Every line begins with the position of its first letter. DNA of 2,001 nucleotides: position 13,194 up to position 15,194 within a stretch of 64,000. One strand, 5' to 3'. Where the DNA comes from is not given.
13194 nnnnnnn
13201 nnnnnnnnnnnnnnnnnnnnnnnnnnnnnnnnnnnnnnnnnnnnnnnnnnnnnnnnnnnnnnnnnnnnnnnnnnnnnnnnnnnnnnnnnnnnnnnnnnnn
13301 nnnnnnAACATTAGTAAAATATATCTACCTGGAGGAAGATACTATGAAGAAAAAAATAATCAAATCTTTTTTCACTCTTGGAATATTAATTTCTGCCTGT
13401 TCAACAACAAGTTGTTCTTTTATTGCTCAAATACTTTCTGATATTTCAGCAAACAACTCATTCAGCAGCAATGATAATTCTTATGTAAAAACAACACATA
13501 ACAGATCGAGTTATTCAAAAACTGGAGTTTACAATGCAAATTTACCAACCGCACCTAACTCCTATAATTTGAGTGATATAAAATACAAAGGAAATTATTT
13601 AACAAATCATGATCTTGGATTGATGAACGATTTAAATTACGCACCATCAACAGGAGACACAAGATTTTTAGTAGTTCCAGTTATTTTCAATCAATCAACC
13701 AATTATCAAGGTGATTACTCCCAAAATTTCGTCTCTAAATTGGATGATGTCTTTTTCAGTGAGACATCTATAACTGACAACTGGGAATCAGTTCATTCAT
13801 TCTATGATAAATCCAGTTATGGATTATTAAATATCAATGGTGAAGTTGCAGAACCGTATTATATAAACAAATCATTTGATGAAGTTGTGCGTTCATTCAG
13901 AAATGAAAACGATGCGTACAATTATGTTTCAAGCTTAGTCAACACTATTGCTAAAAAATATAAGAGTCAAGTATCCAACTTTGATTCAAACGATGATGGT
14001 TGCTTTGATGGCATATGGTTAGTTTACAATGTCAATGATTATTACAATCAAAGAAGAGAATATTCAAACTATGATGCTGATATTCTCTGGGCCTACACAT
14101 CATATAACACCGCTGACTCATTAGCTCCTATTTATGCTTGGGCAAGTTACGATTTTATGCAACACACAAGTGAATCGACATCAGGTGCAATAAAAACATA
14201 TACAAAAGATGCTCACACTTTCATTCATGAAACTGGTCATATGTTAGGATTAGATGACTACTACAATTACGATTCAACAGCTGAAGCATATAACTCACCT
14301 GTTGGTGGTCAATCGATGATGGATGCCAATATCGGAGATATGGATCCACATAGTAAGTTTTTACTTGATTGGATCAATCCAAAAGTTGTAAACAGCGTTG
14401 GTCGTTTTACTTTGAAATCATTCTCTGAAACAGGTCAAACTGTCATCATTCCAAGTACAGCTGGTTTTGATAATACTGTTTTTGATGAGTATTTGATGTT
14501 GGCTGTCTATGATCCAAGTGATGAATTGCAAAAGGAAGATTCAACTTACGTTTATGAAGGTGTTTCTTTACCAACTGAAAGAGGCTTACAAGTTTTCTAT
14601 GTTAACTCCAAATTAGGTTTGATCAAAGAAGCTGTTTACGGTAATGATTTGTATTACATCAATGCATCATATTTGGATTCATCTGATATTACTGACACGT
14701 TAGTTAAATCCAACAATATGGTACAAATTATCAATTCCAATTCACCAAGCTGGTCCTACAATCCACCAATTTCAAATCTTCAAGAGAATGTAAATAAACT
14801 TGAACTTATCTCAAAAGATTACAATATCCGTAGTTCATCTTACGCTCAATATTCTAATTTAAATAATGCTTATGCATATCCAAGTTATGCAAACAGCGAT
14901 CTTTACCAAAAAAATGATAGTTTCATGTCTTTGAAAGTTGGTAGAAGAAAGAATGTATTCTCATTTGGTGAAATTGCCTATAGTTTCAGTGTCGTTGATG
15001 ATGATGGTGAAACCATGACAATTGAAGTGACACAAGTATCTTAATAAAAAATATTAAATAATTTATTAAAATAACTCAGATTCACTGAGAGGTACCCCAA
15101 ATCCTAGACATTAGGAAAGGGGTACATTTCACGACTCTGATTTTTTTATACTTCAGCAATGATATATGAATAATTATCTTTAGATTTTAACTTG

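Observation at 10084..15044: Five-gene operon: three orphan cytoplasmic proteins followed by an inactive/active pair of M6-like zinc-metalloprotease lipoproteins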

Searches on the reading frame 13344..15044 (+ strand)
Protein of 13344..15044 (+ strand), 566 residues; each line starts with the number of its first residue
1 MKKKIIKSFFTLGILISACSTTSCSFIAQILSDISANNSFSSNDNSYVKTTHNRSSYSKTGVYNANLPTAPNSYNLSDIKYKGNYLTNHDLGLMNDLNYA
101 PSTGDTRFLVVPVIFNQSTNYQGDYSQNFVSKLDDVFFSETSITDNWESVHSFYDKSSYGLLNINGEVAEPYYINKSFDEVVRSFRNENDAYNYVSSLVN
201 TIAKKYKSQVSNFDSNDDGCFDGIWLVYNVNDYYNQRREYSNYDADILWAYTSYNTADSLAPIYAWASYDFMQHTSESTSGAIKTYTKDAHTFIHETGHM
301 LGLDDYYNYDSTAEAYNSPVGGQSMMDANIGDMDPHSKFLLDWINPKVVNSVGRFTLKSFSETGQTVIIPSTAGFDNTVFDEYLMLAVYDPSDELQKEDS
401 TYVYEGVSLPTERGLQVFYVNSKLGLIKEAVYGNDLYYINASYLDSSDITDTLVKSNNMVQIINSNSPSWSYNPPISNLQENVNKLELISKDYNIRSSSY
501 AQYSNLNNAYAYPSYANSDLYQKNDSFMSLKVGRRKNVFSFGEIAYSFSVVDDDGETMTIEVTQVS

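Call 3: search_protein_families(library=pfam, proteins=[window:13344-15044:+], max_evalue=1)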
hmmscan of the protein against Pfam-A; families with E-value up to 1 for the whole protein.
window:13344-15044:+ (566 aa): 4 families
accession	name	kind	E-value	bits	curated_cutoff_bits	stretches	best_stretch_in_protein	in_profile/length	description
PF13583.11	Reprolysin_4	-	0.00056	20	22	1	236-326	85-173/203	Metallo-peptidase family M12B Reprolysin-like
PF13582.12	Reprolysin_3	-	0.0068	17.4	22.4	1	227-303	45-120/123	Metallo-peptidase family M12B Reprolysin-like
PF06262.17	Zincin_1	-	0.27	11.7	22.4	1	290-305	74-89/97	Zincin-like metallopeptidase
PF20731.2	RE_NgoFVII_C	-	0.28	11.7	23.8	1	489-564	9-81/131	NgoFVII C-terminal B3-like DNA-binding domain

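Call 4: search_protein_families(library=ncbifam, proteins=[window:13344-15044:+], max_evalue=1)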
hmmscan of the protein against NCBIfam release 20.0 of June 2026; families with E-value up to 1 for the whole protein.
window:13344-15044:+ (566 aa): 2 families
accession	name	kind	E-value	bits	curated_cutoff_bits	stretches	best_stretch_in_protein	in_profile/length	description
TIGR03296.1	M6dom_TIGR03296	domain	4e-22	79.4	110.8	1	122-368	3-250/286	M6 family metalloprotease domain-containing protein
NF041905.1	MXAN_2677_2678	equivalog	0.093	11.7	250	1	291-316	186-211/283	myxosortase-dependent metalloprotease, MXAN_2677/MXAN_2678 family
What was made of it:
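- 13344..15044 (+): Gene E: 566-aa lipoprotein, an M6-like zinc metalloprotease with an intact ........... site (14226-14258) and a DxNxDGxxD loop (13983-14009). TIGR03296 M6 domain E 4e-22, 79.4 bits, below the curated cut-off of 110.8 (call 4).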

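Call 10: find_encoding_contigs(protein=window:13344-15044:+, flank=10000, max_places=6)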
Protein window:13344-15044:+ (566 aa): 6 contigs read that carry it; 2 places shown.
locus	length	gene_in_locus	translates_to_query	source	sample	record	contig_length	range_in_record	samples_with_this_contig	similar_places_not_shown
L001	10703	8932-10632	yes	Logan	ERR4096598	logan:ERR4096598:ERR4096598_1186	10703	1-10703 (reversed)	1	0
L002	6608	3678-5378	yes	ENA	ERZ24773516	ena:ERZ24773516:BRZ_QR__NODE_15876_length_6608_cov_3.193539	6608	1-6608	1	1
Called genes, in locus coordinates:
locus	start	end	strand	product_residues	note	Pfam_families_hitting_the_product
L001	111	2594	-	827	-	PF00122:E1-E2_ATPase, PF00702:Hydrolase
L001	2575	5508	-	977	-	PF00122:E1-E2_ATPase, PF00702:Hydrolase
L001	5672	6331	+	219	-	-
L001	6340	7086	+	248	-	-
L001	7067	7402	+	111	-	-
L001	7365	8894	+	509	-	-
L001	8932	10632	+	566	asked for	-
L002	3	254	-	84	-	?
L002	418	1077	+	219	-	-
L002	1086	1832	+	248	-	-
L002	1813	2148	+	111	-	-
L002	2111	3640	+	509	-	-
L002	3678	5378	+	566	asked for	-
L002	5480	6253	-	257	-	PF00481:PP2C (faint), PF13672:PP2C_2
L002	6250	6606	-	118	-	?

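Call 11: search_solved_structures(query=window:13344-15044:+, max_evalue=1, show_alignments=2)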
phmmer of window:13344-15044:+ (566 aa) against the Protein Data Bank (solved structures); distinct sequences matched with E-value up to 1: 0.

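Call 12: find_homologous_proteins(query=window:13344-15044:+, max_evalue=0.001)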
Query window:13344-15044:+ (566 aa): 946 proteins with E <= 0.001 among 7649 candidates; the best 120 are listed.
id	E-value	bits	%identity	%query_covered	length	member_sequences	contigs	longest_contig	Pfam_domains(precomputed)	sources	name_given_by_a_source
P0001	0.0e+0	1212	96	100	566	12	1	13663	-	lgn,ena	-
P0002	1.8e-171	590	55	91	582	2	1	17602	-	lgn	-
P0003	1.1e-105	372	39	98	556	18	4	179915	-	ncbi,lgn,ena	-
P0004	3.1e-59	219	37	71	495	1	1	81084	-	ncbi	-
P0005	2.6e-57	213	39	69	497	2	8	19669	-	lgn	-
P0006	4.1e-57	212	38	65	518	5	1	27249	-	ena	-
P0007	5.9e-57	212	40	66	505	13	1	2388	-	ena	-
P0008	1.9e-56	210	35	82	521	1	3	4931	PF05547.18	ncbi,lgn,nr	ncbi:MAG TPA: hypothetical protein DCY93_00665 [Firmicutes bacterium]|nr:hypothetical protein [Bacil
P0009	2.4e-56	210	36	63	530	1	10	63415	-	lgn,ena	-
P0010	4.5e-56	209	37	70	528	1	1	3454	-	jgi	jgi:M6 family metalloprotease-like protein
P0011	1.0e-55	208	35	69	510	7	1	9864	-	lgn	-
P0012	1.1e-55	208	35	67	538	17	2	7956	-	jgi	jgi:M6 family metalloprotease-like protein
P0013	1.2e-55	207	36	76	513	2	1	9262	-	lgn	-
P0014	1.4e-55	207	36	75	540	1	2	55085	-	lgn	-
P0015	1.5e-55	207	39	72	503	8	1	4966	-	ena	-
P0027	1.4e-54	204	35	75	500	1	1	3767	PF05547.18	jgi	-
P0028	1.5e-54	204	34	75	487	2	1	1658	PF05547.18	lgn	-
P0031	1.9e-53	200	35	69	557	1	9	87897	-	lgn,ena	-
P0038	1.7e-52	197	36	62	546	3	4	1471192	-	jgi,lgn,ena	jgi:M6 family metalloprotease-like protein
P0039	2.0e-52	197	35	67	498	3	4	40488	PF05547.18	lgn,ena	-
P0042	4.1e-52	196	35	75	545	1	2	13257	PF05547.18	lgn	-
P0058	7.6e-51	192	37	59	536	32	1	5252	PF05547.18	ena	-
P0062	2.0e-50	190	32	80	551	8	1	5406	PF05547.18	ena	-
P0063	2.3e-50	190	35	82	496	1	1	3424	PF05547.18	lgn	-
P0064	2.4e-50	190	33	88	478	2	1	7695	PF05547.18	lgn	-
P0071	9.3e-50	188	33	84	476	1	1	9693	PF05547.18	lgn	-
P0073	1.3e-49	188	34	74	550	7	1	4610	PF05547.18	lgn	-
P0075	1.6e-49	187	34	68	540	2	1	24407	PF05547.18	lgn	-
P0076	1.7e-49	187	37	60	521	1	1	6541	PF05547.18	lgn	-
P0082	5.0e-49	186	34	68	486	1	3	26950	PF05547.18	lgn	-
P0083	5.6e-49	185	34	71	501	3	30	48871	PF05547.18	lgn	-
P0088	1.1e-48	185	34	75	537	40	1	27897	PF05547.18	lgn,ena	-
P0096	1.4e-48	184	33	78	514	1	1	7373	PF05547.18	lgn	-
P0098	1.5e-48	184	36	61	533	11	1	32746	PF05547.18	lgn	-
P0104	3.6e-48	183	38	57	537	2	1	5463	PF05547.18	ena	-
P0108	4.9e-48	182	35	70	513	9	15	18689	PF05547.18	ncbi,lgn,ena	-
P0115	1.6e-47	181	36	75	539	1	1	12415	PF05547.18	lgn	-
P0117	2.9e-47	180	37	57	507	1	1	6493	PF05547.18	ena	-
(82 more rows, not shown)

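Call 13: find_encoding_contigs(protein=P0002, flank=10000, max_places=3)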
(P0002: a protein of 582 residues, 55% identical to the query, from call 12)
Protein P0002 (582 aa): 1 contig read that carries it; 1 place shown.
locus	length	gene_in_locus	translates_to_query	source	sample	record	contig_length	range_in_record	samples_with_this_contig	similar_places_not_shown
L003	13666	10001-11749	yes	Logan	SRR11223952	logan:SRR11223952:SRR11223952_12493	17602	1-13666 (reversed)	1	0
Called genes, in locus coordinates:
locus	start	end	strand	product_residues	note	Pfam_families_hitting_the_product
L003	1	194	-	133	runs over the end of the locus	-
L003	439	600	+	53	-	-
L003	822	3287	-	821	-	PF00122:E1-E2_ATPase, PF00702:Hydrolase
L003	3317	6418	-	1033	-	PF00122:E1-E2_ATPase, PF00702:Hydrolase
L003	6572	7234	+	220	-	-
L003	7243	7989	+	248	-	-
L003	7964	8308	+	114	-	-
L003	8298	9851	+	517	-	-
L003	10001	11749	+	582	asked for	-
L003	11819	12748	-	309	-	-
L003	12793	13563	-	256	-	PF00392:GntR (weak), PF08220:HTH_DeoR, PF08279:HTH_11, PF00455:DeoRC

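Call 14: find_encoding_contigs(protein=P0003, flank=10000, max_places=4)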
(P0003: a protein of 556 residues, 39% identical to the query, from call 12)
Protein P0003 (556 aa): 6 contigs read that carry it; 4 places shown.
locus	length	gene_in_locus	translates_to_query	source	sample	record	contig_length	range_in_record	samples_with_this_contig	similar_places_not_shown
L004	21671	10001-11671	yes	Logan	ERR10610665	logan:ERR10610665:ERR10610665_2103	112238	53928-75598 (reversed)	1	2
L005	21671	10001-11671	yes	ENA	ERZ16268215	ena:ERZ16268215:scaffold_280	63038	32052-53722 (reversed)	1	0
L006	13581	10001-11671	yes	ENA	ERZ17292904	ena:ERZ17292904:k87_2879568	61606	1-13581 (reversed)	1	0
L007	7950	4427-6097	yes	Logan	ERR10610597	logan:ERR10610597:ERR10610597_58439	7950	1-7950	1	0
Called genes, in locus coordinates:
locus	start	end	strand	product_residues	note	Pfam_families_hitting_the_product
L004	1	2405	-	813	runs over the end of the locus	PF00122:E1-E2_ATPase, PF00702:Hydrolase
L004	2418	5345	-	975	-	PF00122:E1-E2_ATPase, PF00702:Hydrolase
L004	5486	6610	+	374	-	-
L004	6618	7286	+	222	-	-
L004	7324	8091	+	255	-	-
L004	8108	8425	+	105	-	-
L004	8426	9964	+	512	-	-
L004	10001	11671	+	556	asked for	-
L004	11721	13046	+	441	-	PF03051:Peptidase_C1_2, PF00112:Peptidase_C1 (faint)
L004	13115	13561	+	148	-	PF08973:TM1506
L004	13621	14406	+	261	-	PF08220:HTH_DeoR, PF08279:HTH_11, PF00455:DeoRC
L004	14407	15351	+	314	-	PF00294:PfkB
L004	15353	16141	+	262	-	PF13672:PP2C_2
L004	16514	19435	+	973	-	PF00690:Cation_ATPase_N, PF00122:E1-E2_ATPase, PF00702:Hydrolase, PF13246:Cation_ATPase, PF00689:Cation_ATPase_C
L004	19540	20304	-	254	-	PF00545:Ribonuclease (faint)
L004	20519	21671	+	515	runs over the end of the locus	PF00149:Metallophos, PF02872:5_nucleotid_C, PF21953:NadN_nucleosid_C (weak)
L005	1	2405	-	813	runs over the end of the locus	PF00122:E1-E2_ATPase, PF00702:Hydrolase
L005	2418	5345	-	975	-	PF00122:E1-E2_ATPase, PF00702:Hydrolase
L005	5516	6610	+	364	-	-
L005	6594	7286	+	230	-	-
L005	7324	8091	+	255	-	-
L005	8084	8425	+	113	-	-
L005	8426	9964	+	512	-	-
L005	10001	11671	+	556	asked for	-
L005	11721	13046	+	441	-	PF03051:Peptidase_C1_2, PF00112:Peptidase_C1 (faint)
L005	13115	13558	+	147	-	PF08973:TM1506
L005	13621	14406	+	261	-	PF08220:HTH_DeoR, PF08279:HTH_11, PF00455:DeoRC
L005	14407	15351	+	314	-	PF00294:PfkB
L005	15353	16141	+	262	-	PF13672:PP2C_2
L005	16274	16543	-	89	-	-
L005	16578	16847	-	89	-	-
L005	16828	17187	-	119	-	-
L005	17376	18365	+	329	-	-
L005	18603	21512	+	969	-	PF00690:Cation_ATPase_N, PF00122:E1-E2_ATPase, PF00702:Hydrolase, PF13246:Cation_ATPase, PF00689:Cation_ATPase_C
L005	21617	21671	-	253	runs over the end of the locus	PF00545:Ribonuclease (faint)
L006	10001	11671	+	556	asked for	-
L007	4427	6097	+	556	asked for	-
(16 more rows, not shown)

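Call 52: search_protein_families(library=pfam, proteins=[P0008, P0038, L004:5486-6610:+], max_evalue=0.01)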
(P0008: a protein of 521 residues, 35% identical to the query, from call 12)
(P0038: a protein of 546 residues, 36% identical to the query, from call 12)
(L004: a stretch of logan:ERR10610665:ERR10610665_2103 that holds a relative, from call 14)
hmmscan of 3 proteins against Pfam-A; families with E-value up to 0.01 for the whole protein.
P0008 (521 aa): 1 family
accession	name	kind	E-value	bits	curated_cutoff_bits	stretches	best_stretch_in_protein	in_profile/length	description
PF05547.17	Peptidase_M6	-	1e-08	35.3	22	1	122-205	51-141/294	Immune inhibitor A peptidase M6, catalytic domain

P0038 (546 aa): 0 families

L004:5486-6610:+ (374 aa): 0 families
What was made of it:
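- Closest known: Peptidase family M6. Same: Close relatives reach PF05547 above its threshold (call 52) and are labelled 'M6 family metalloprotease-like' (call 12).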

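Call 60: search_protein_families(library=ncbifam, proteins=[L003:8298-9848:+, L005:8426-9961:+, P0003, P0008], max_evalue=1)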
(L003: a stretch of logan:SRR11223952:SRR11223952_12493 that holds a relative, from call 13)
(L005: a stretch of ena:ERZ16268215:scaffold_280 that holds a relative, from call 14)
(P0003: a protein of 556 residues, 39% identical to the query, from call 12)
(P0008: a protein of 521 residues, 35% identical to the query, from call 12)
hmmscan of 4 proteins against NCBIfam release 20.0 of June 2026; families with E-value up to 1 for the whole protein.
L003:8298-9848:+ (517 aa): 1 family
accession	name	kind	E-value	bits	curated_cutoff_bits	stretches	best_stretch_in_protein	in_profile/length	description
NF037951.1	spanin2_2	subfamily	0.13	12.4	100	1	19-82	6-70/107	bacteriophage spanin2 family protein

L005:8426-9961:+ (512 aa): 0 families

P0003 (556 aa): 3 families
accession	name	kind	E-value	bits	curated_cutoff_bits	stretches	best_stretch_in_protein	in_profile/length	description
TIGR03296.1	M6dom_TIGR03296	domain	2.3e-24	86.8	110.8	1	125-393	7-271/286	M6 family metalloprotease domain-containing protein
NF033628.1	snapalysin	exception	0.048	13.5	300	1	291-309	149-167/207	snapalysin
NF041905.1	MXAN_2677_2678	equivalog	0.13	11.3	250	1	292-316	186-210/283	myxosortase-dependent metalloprotease, MXAN_2677/MXAN_2678 family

P0008 (521 aa): 3 families
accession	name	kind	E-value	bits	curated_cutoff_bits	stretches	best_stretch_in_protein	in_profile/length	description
TIGR03296.1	M6dom_TIGR03296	domain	7.7e-31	108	110.8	1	98-379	3-272/286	M6 family metalloprotease domain-containing protein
NF041057.1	Rcas_1661_fam_Se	equivalog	0.0037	16.9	190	1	14-108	4-103/247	Rcas_1661 family thioredoxin-like (seleno)lipoprotein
NF052551.1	EnvBioLpgNMYCTU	equivalog_domain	0.23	10.7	250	1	8-56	6-54/227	envelope biogenesis lipoprotein LpqN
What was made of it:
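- On Peptidase M6 (TIGR03296 / PF05547): The relative P0008 reaches 108 bits for TIGR03296 and passes PF05547 at 35.3 bits (cut-off 22) (calls 52, 60).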

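Call 69: search_protein_families(library=padloc, proteins=[L004:5486-6607:+], max_evalue=1)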
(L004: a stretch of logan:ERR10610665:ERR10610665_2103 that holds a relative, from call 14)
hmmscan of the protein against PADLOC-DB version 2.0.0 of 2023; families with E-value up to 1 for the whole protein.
L004:5486-6607:+ (374 aa): 0 families

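Call 70: search_protein_families(library=phrogs, proteins=[L004:5486-6607:+], max_evalue=1)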
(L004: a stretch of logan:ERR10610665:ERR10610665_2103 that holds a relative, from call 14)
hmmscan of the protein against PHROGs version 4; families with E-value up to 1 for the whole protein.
L004:5486-6607:+ (374 aa): 0 families

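Call 71: find_encoding_contigs(protein=P0031, flank=8000, max_places=1)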
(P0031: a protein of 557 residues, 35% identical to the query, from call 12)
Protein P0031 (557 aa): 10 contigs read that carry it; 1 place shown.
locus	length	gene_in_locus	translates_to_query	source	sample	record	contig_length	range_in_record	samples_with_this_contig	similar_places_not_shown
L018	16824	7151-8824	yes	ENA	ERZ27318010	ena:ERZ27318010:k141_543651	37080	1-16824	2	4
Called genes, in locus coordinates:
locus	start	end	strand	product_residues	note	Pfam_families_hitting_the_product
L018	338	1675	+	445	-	PF03051:Peptidase_C1_2, PF00112:Peptidase_C1 (faint)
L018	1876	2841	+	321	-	-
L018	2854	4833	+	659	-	PF00005:ABC_tran, PF02463:SMC_N, PF13304:AAA_21 (faint), PF02687:FtsX (weak)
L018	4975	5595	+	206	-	PF00440:TetR_N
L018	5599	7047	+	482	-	PF22052:DUF6937, PF22053:DUF6938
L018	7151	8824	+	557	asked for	-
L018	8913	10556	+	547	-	-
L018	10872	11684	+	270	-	PF02311:AraC_binding, PF00165:HTH_AraC (weak), PF12833:HTH_18, PF00165:HTH_AraC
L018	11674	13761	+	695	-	PF07745:Glyco_hydro_53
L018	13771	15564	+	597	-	-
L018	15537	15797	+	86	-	-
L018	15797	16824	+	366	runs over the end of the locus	PF07745:Glyco_hydro_53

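Call 72: find_encoding_contigs(protein=P0004, flank=8000, max_places=1)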
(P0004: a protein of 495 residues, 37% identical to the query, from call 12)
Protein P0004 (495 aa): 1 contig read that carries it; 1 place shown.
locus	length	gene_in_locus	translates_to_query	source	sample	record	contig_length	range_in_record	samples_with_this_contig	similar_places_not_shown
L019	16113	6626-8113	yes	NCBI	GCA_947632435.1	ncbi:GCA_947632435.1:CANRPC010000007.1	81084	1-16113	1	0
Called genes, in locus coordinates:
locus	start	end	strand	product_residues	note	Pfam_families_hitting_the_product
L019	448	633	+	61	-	-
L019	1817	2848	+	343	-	PF02912:Phe_tRNA-synt_N, PF01409:tRNA-synt_2d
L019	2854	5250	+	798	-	PF01588:tRNA_bind, PF03483:B3_4, PF03484:B5, PF17759:tRNA_synthFbeta, PF03147:FDX-ACB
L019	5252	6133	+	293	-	PF02511:Thy1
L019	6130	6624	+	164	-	PF02620:YceD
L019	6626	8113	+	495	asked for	-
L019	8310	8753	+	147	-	PF02381:MraZ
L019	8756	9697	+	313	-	PF01795:Methyltransf_5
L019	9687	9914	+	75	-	-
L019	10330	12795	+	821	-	PF13491:FtsK_4TM (faint), PF17854:FtsK_alpha, PF01580:FtsK_SpoIIIE, PF09397:FtsK_gamma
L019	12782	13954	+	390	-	PF05193:Peptidase_M16_C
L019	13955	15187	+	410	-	PF00675:Peptidase_M16, PF05193:Peptidase_M16_C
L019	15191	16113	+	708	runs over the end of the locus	PF02922:CBM_48 (faint), PF00128:Alpha-amylase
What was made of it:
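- E-family genes sit in unrelated contexts (calls 71, 72). The E family (at least 946 clusters) occurs singly or in tandem without A-C (calls 71, 72).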
